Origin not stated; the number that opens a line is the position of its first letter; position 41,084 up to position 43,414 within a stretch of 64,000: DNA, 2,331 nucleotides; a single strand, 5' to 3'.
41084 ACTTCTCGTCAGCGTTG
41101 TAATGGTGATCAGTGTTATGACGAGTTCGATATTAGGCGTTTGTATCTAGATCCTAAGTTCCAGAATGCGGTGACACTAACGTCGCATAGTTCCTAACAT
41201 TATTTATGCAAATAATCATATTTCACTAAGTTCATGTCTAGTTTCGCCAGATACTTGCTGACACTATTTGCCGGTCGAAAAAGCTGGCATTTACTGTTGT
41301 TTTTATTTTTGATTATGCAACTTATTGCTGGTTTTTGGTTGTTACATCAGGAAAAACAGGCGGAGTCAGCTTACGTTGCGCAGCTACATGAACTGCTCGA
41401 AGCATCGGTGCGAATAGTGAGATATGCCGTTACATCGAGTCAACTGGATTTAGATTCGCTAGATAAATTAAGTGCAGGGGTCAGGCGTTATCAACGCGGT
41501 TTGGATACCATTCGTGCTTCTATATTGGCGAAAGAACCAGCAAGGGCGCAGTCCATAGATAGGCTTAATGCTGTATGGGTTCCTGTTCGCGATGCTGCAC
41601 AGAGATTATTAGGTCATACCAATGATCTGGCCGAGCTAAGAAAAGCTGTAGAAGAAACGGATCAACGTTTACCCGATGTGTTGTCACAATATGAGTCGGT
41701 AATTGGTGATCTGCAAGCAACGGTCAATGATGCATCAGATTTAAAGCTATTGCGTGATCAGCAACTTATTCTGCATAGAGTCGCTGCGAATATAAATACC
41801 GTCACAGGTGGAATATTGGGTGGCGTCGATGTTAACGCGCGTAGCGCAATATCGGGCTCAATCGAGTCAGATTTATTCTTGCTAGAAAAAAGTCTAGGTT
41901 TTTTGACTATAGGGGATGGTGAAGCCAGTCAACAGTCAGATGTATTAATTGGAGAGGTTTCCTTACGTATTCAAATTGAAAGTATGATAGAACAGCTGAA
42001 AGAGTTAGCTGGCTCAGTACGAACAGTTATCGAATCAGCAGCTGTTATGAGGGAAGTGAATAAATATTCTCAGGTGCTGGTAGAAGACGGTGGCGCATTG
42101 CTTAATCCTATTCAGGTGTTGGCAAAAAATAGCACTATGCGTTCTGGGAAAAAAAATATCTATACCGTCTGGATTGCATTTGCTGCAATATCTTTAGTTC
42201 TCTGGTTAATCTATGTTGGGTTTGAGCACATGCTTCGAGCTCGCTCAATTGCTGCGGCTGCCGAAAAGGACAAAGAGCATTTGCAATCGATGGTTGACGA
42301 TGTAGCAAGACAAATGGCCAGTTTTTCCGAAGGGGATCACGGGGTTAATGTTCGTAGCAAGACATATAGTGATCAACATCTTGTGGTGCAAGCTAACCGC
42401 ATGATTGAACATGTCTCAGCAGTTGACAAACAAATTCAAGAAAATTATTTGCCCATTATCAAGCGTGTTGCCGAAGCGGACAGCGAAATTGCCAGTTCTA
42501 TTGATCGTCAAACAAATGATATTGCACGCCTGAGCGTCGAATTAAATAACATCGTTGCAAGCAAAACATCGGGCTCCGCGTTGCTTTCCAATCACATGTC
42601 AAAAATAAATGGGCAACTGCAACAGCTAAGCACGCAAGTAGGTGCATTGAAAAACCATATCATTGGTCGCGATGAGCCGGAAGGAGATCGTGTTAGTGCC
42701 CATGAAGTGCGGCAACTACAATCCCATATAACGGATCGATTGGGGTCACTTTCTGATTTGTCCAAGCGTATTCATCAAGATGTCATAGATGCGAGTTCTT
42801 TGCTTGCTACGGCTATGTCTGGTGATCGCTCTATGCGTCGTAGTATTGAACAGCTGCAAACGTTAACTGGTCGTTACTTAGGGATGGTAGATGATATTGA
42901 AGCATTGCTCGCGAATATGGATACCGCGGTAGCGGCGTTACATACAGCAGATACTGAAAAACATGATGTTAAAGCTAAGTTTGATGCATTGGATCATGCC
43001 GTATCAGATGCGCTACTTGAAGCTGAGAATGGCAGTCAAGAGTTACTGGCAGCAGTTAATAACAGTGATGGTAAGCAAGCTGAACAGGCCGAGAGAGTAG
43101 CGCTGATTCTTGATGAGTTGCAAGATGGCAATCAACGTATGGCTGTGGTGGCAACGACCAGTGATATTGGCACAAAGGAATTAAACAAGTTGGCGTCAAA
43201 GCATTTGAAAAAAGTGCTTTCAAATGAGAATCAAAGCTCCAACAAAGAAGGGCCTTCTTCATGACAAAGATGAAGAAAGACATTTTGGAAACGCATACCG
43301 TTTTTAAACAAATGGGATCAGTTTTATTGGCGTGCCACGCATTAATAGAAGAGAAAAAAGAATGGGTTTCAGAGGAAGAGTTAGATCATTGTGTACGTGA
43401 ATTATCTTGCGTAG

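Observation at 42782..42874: PilJ-like receptor retains only a relic of the MCP signalling hairpin tip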

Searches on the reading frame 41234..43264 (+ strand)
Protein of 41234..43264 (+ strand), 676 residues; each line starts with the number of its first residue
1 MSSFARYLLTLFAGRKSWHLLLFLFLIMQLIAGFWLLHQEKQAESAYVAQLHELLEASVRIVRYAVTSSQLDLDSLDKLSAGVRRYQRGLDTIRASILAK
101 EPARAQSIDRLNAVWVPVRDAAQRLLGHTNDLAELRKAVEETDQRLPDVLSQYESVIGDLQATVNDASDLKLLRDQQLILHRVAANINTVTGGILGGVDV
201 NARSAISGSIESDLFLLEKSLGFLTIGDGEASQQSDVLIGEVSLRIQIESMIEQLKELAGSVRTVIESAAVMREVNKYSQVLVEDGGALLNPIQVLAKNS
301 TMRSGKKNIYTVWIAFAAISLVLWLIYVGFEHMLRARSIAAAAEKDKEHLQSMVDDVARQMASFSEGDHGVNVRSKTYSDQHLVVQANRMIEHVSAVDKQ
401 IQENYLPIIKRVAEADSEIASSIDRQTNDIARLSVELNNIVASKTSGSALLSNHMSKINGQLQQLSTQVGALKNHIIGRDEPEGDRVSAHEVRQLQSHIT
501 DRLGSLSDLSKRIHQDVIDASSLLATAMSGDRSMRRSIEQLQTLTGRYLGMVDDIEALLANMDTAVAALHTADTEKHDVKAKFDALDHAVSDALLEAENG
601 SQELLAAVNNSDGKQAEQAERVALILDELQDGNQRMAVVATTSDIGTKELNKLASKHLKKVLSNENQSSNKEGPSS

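Call 3: search_protein_families(library=pfam, proteins=[window:41234-43264:+], max_evalue=1)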
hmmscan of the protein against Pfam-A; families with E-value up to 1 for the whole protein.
window:41234-43264:+ (676 aa): 9 families
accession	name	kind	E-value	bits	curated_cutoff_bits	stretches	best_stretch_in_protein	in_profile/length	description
PF02970.22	TBCA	-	0.051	14.3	30.3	0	130-172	45-87/99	Tubulin binding cofactor A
PF05377.16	FlaC_arch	-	0.072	13.9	27.8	0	131-156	22-47/55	Flagella accessory protein C (FlaC)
PF01676.23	Metalloenzyme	-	0.085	12.8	24.3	1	126-154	160-188/252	Metalloenzyme superfamily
PF14282.11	FlxA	-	0.11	13.1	26.3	0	439-480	3-40/101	FlxA-like protein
PF03523.18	Macscav_rec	-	0.17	12.2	25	1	141-158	27-44/49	Macrophage scavenger receptor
PF06892.16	Phage_CP76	-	0.2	11.9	26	1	455-515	86-145/146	Phage regulatory protein CII (CP76)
PF04513.17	Baculo_PEP_C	-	0.32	11.5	38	1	396-474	31-106/140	Baculovirus polyhedron envelope protein, PEP, C terminus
PF07445.17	PriC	-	0.48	10.7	23.3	1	455-557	64-168/174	Primosomal replication protein priC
PF07439.16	DUF1515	-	0.63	10.5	22.2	0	525-558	33-66/113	Protein of unknown function (DUF1515)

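Call 5: search_protein_families(library=ncbifam, proteins=[window:41234-43264:+], max_evalue=1)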
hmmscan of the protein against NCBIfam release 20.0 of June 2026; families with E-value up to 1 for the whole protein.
window:41234-43264:+ (676 aa): 3 families
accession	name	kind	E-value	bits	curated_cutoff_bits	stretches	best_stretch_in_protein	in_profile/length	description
TIGR00996.1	Mtu_fam_mce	paralog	0.00028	20.2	140.5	3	494-598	150-254/291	MCE family protein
NF033930.1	pneumo_PspA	exception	0.014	14.1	850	1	403-618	156-360/659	pneumococcal surface protein A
NF010195.0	PRK13673.1-2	equivalog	0.05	14.2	189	1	16-46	34-64/129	hypothetical protein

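Call 7: search_solved_structures(query=window:41234-43264:+, max_evalue=10, show_alignments=2)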
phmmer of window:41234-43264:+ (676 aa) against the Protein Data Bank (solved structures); distinct sequences matched with E-value up to 10: 3.
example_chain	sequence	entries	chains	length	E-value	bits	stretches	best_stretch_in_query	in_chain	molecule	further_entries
7zjr_A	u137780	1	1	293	0.042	15.9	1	37-296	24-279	Protein PilJ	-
8wdf_A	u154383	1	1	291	0.11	14.5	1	103-284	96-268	Protein PilJ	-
7ylr_A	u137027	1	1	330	2.4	10.1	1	45-112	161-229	Ferredoxin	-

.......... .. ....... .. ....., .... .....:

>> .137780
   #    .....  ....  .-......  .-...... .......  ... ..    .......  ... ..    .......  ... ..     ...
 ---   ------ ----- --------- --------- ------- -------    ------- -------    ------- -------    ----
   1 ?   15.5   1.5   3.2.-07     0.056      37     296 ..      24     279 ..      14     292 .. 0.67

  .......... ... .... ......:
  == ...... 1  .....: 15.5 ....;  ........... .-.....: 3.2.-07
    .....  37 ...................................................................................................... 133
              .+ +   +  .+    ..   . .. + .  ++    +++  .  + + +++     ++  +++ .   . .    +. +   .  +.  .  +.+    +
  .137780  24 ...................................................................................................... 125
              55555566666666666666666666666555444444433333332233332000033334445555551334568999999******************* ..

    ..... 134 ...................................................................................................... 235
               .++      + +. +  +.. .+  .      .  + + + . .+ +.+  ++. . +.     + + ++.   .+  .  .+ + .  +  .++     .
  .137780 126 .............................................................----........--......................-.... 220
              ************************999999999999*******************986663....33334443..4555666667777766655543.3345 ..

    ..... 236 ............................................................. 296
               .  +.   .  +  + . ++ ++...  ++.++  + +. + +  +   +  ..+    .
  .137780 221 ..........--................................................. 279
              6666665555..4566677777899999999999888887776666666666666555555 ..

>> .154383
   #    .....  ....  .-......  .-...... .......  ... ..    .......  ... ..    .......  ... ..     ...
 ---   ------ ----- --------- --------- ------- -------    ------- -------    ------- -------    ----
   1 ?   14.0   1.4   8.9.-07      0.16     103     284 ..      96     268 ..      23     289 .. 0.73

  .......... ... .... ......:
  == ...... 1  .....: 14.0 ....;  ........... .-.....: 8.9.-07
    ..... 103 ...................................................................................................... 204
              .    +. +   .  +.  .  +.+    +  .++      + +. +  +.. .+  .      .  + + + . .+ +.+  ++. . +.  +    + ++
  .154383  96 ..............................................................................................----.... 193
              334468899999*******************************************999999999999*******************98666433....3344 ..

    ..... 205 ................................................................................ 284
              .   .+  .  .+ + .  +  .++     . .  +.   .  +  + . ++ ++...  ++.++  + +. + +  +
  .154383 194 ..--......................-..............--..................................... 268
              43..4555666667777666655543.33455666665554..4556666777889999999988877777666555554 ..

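Call 8: find_homologous_proteins(query=window:41234-43264:+, max_evalue=0.001)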
Query window:41234-43264:+ (676 aa): 6 proteins with E <= 0.001 among 8000 candidates.
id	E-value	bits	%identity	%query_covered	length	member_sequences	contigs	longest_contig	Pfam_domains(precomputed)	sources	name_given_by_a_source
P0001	0.0e+0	1419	100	100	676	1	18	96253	-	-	-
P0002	1.2e-187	643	50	100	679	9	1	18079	-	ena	-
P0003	1.7e-159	551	44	97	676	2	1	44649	-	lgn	-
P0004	1.3e-150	521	42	100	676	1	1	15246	-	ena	-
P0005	5.1e-149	516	41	99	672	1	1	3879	-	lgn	-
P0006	1.5e-145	504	41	99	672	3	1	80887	-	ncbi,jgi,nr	ncbi:MAG: hypothetical protein GXP21_00895 [Gammaproteobacteria bacterium]|nr:hypothetical protein [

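Call 11: find_related_loci(query=A1, collection=genome_contigs, flank=8000)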
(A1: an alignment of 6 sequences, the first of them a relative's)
Query A1 (676 aa) in genome_contigs; peptide patterns used: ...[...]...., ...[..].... (x = any residue, [..] = any of these).
101 stretches matched a pattern; 3 encode a relative of the query (tblastn E <= 1e-3); 3 distinct loci.
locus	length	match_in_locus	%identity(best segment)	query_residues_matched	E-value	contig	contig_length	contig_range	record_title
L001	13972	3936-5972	49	1-676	0e+0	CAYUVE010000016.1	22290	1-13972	MAG TPA_asm: uncultured Thiotrichales bacterium isolate SRP135972_co2_294 genome assembly, contig: NODE_1725_length_2229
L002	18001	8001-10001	41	1-667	4e-153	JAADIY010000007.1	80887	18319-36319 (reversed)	MAG: Gammaproteobacteria bacterium isolate M_MetaBat.81 contig-127_540, whole genome shotgun sequence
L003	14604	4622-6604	43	1-661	2e-156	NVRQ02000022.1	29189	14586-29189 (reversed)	MAG: Gammaproteobacteria bacterium isolate NORP163 NORP163_22, whole genome shotgun sequence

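Call 22: search_protein_representatives(alignment_id=A1)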
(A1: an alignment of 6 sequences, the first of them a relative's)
Query: 6 sequences, 676 profile positions. Proteins with E-value up to 0.001 (for the whole library): 32; up to 1e-10: 4; up to 1e-30: 4. The best 32 are listed.
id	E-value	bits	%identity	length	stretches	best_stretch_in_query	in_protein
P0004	0.0e+00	1152.4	-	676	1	1-675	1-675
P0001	0.0e+00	1087.0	-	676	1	1-676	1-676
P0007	7.5e-187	639.1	-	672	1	1-667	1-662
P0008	1.8e-41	158.7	-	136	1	541-675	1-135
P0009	1.2e-09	53.5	-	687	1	28-651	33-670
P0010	5.8e-08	47.9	-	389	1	22-351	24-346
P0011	7.3e-08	47.6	-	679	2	22-171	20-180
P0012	1.4e-07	46.7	-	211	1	6-190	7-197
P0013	1.9e-07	46.2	-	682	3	285-651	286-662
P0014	5.0e-07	44.8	-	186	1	22-161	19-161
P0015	2.0e-06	42.8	-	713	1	22-632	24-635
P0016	3.9e-06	41.9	-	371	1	38-368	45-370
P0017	4.2e-06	41.8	-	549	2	11-388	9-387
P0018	7.1e-06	41.0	-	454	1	23-444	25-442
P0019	9.4e-06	40.6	-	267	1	27-203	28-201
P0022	2.0e-05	39.6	-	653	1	21-383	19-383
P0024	8.3e-05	37.5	-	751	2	17-205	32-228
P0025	8.4e-05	37.5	-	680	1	21-630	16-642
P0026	8.5e-05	37.5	-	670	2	24-193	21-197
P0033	6.8e-04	34.5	-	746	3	17-192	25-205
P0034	7.7e-04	34.3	-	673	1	17-653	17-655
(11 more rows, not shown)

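Call 23: search_protein_families(library=pfam, proteins=[P0009, P0011, P0013, P0015, P0022, P0024, P0025, P0026, P0033, P0034], max_evalue=0.001)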
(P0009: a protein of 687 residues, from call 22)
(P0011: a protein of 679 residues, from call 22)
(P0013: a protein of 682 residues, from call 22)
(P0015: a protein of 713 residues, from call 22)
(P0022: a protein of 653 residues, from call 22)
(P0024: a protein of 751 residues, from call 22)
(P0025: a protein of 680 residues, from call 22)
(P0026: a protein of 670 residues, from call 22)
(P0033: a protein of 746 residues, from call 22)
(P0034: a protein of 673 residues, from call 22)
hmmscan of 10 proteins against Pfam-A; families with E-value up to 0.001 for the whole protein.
P0009 (687 aa): 2 families
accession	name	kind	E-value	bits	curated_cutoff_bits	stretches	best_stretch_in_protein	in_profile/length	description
PF00015.26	MCPsignal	-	1.6e-46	158.8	34.6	1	469-652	3-172/172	Methyl-accepting chemotaxis protein (MCP) signalling domain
PF13675.11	PilJ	-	4.1e-21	75.6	26.6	1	45-148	5-111/114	Type IV pili methyl-accepting chemotaxis transducer N-term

P0011 (679 aa): 2 families
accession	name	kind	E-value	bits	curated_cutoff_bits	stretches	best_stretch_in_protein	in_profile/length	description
PF00015.26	MCPsignal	-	3.1e-42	144.8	34.6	1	453-633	3-169/172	Methyl-accepting chemotaxis protein (MCP) signalling domain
PF13675.11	PilJ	-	2.4e-09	37.7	26.6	1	42-144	9-108/114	Type IV pili methyl-accepting chemotaxis transducer N-term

P0013 (682 aa): 2 families
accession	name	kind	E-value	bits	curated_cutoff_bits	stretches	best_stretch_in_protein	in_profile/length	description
PF00015.26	MCPsignal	-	3e-36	125.3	34.6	1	460-642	2-170/172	Methyl-accepting chemotaxis protein (MCP) signalling domain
PF13675.11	PilJ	-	4.2e-10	40.1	26.6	1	49-148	7-111/114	Type IV pili methyl-accepting chemotaxis transducer N-term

P0015 (713 aa): 1 family
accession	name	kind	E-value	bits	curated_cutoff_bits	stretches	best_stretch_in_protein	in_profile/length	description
PF00015.26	MCPsignal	-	2.5e-44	151.6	34.6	1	452-636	2-172/172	Methyl-accepting chemotaxis protein (MCP) signalling domain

P0022 (653 aa): 2 families
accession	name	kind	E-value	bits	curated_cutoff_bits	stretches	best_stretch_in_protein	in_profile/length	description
PF13675.11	PilJ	-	9.3e-08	32.6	26.6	1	51-140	18-108/114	Type IV pili methyl-accepting chemotaxis transducer N-term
PF00015.26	MCPsignal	-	0.00056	20.2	34.6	1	429-608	14-169/172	Methyl-accepting chemotaxis protein (MCP) signalling domain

P0024 (751 aa): 2 families
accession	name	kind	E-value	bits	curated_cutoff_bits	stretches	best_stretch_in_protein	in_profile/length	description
PF00015.26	MCPsignal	-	1.2e-10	41.9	34.6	1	511-675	11-171/172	Methyl-accepting chemotaxis protein (MCP) signalling domain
PF10157.14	BORCS6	-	0.00011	22.7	35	0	487-552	32-97/101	BLOC-1-related complex sub-unit 6 C-terminal helix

P0025 (680 aa): 3 families
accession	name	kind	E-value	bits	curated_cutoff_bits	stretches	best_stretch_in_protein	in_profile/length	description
PF00015.26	MCPsignal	-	5.9e-37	127.6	34.6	1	488-644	15-171/172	Methyl-accepting chemotaxis protein (MCP) signalling domain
PF10046.14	BLOC1_2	-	4.5e-05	24.2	33.4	0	236-292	29-85/96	Biogenesis of lysosome-related organelles complex-1 subunit 2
PF13675.11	PilJ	-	0.00027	21.4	26.6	1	165-257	4-95/114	Type IV pili methyl-accepting chemotaxis transducer N-term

P0026 (670 aa): 2 families
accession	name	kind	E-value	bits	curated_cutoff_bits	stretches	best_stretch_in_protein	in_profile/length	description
PF00015.26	MCPsignal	-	1.5e-43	149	34.6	1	451-635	2-172/172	Methyl-accepting chemotaxis protein (MCP) signalling domain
PF13675.11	PilJ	-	4.3e-06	27.2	26.6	1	40-133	5-102/114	Type IV pili methyl-accepting chemotaxis transducer N-term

P0033 (746 aa): 1 family
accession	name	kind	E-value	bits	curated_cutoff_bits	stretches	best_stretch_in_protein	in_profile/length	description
PF00015.26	MCPsignal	-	1.6e-12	48.1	34.6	1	498-666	5-172/172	Methyl-accepting chemotaxis protein (MCP) signalling domain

P0034 (673 aa): 2 families
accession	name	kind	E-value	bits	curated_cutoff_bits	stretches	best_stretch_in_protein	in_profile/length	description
PF00015.26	MCPsignal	-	4e-42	144.4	34.6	1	450-635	1-172/172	Methyl-accepting chemotaxis protein (MCP) signalling domain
PF13675.11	PilJ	-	4.2e-08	33.7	26.6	0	55-133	20-101/114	Type IV pili methyl-accepting chemotaxis transducer N-term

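Call 24: predict_structure(alignment_id=A1)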
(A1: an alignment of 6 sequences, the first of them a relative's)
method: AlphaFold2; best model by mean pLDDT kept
length: 676 residues; sequences in the alignment: 6
mean_pLDDT: 68.0   pTM: 0.37
mean pLDDT of the five models: 68.0, 61.4, 57.2, 56.2, 55.8
residues with pLDDT >= 90: 17; 70-90: 336; 50-70: 218; < 50: 105
segments of 3 or more residues with pLDDT < 50: 1-3, 12-16, 226-240, 335-375, 377-380, 480-484, 525-531, 664-676
pLDDT, mean of each block of 10 residues (from residue 1): 50 54 78 76 76 85 81 84 90 81 75 89 89 86 86 82 72 80 79 58 66 78 49 39 70 85 79 82 80 76 59 76 71 47 43 46 38 45 58 64 76 77 72 66 56 69 74 63 54 69 65 59 48 56 61 66 68 58 76 75 69 64 70 72 75 71 45 33
secondary structure, 60 per line:
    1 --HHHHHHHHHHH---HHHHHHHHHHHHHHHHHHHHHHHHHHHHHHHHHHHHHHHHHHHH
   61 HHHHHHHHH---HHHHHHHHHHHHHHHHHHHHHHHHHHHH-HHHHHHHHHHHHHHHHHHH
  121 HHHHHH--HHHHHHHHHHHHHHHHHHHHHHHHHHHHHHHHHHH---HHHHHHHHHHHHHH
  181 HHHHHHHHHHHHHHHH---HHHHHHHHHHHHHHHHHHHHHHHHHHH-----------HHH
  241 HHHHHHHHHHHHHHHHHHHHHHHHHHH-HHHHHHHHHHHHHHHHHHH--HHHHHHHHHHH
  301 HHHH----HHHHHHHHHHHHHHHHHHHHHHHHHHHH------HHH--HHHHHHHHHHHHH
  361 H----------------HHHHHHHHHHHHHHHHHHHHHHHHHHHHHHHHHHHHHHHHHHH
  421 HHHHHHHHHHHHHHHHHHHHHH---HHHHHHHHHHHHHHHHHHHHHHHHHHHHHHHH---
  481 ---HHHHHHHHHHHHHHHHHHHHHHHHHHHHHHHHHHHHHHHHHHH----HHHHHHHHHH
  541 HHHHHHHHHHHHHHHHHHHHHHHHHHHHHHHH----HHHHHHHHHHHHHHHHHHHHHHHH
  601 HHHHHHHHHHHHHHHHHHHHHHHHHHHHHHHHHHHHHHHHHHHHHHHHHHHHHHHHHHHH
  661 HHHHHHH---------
elements in order (helices of 4 or more, strands of 3 or more residues): H3-13 H17-69 H73-100 H102-126 H129-163 H167-196 H200-226 H238-267 H269-287 H290-304 H309-336 H348-361 H378-442 H446-477 H484-526 H531-572 H577-667

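Call 30: fold_search(model_id=the predicted structure, library=pdb)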
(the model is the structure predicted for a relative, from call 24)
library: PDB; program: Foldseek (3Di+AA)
matches with E <= 10: 664; with E <= 0.001: 2
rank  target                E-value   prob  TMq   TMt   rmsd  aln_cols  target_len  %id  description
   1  7zjr                  8.0e-07  1.00  0.33  0.76   4.2       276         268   18  X-ray structure of the periplasmic region of PilJ from P. aeruginosa (released 2022-04-27)
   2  8wdf                  1.4e-06  1.00  0.32  0.79   4.3       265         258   17  Chemoreceptor PilJ from Pseudomonas aeruginosa PA14 (released 2024-07-24)
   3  2yfb_B                1.5e-02  1.00  0.25  0.57   6.5       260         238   13  X-ray structure of McpS ligand binding domain in complex with succinate (released 2012-04-18)
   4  2yfb_A                1.6e-02  1.00  0.25  0.57   6.6       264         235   13  X-ray structure of McpS ligand binding domain in complex with succinate (released 2012-04-18)
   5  2yfa_B                1.7e-02  1.00  0.24  0.54   6.6       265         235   12  X-ray structure of McpS ligand binding domain in complex with malate (released 2012-04-18)
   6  2yfa_A                2.2e-02  1.00  0.25  0.58   6.4       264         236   13  X-ray structure of McpS ligand binding domain in complex with malate (released 2012-04-18)
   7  3i9y                  2.9e-02  1.00  0.26  0.62   5.5       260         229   13  Crystal structure of the V. parahaemolyticus histidine kinase sensor TorS sensor domain (released 2009-10-06)
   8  9a65_A                4.5e-02  0.38  0.11  0.13  105.5       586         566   11  Integrative model of YVAQ-MCPB by crosslinking MS and deep learning (released 2024-09-18)
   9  8w20_A                5.6e-02  0.28  0.11  0.10  63.2       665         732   11  Umb1 umbrella toxin particle (released 2024-04-17)
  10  7p5c_A                9.0e-02  0.41  0.09  0.14  40.5       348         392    9  Cryo-EM structure of human TTYH3 in Ca2+ and GDN (released 2021-08-11)
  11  3o1j_A                9.8e-02  1.00  0.23  0.46   7.6       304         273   12  Crystal Structure of the TorS sensor domain - TorT complex in the absence of isopropanol (released 2011-12-21)
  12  8ugc_A                1.1e-01  0.41  0.11  0.17  32.4       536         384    8  FD15: Flat repeat helix-turn-helix-turn protein (released 2023-12-27)
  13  6z0c_D                1.5e-01  0.51  0.10  0.24  13.9       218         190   13  Structure of in silico modelled artificial Maquette-3 protein (released 2021-03-17)
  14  4bne_B                1.6e-01  0.60  0.12  0.25  42.9       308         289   12  Pacsin2 Interacts with Membranes and Actin-Filaments (released 2014-05-14)
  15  3o1i_A                1.8e-01  0.66  0.14  0.25  13.1       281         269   12  Crystal Structure of the TorS sensor domain - TorT complex in the absence of ligand (released 2011-12-21)
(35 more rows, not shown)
